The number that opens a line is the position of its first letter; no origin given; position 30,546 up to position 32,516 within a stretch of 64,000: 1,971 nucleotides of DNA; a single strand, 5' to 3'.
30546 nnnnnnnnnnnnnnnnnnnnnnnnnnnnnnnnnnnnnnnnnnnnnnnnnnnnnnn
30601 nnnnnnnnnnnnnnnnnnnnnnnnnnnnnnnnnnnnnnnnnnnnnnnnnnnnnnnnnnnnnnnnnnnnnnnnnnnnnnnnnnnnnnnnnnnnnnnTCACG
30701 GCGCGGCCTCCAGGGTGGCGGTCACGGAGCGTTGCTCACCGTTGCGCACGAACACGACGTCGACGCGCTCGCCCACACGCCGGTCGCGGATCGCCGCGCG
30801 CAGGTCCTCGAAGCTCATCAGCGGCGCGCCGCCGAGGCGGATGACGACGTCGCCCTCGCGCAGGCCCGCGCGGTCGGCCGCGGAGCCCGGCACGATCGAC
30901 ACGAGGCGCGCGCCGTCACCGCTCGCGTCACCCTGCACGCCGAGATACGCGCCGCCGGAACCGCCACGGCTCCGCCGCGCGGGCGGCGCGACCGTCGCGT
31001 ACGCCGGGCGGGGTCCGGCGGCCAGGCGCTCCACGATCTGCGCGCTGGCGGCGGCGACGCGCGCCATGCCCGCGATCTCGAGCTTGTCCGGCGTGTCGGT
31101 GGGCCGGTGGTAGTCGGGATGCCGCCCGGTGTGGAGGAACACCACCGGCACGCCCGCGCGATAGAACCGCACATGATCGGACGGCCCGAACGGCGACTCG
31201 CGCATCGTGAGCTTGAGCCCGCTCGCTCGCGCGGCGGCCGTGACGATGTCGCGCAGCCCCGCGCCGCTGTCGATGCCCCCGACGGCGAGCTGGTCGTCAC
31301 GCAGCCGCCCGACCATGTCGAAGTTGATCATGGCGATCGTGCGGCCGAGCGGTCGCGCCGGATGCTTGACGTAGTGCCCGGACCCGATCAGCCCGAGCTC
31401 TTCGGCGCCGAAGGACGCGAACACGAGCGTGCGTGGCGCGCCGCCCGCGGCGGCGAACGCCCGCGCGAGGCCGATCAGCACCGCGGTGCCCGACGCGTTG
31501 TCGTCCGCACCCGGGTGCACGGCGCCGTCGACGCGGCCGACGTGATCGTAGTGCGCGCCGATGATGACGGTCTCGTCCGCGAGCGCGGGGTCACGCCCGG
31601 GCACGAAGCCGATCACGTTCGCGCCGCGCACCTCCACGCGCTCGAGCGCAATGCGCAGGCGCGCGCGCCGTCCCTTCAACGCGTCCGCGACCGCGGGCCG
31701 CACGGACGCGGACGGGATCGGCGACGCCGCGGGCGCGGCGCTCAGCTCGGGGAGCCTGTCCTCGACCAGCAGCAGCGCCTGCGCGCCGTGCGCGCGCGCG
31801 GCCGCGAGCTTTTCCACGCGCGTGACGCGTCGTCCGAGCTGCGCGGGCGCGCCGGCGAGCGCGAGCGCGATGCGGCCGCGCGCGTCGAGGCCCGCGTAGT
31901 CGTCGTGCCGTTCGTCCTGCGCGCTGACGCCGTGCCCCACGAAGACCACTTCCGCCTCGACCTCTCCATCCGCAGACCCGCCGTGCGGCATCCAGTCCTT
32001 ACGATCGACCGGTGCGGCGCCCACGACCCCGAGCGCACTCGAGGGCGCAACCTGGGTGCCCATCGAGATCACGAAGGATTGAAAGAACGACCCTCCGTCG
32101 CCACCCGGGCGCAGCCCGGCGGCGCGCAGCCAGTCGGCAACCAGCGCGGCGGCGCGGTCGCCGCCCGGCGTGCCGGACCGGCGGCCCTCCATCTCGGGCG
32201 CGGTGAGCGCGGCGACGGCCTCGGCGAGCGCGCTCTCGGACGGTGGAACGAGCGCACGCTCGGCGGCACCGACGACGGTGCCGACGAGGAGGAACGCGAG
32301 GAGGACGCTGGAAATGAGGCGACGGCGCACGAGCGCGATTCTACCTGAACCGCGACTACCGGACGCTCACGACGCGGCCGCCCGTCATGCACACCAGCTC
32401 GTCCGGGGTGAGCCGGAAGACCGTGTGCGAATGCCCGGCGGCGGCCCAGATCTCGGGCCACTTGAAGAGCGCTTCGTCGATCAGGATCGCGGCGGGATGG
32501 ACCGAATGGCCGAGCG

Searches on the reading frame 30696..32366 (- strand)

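Call 42: search_protein_families(library=pfam, proteins=[window:30696-32366:-], max_evalue=0.0001)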
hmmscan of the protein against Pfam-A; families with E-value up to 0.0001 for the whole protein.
window:30696-32366:- (556 aa): 6 families
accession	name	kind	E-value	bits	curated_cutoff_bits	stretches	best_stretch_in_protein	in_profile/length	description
PF04389.22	Peptidase_M28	-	1.3e-41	142.9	21.3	1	250-444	1-192/193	Peptidase family M28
PF13180.12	PDZ_2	-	6.6e-11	42.8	27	1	474-552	2-80/80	PDZ domain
PF17820.7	PDZ_6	-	9.1e-10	38.6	27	1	490-541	4-54/54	PDZ domain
PF00595.29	PDZ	-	7.2e-08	33.1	23.2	1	471-537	8-78/81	PDZ domain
PF01546.33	Peptidase_M20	-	6.5e-06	26.6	24.6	0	271-422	4-184/206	Peptidase family M20/M25/M40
PF02225.27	PA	-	2.5e-05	24.8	23.9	1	137-230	2-95/95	PA domain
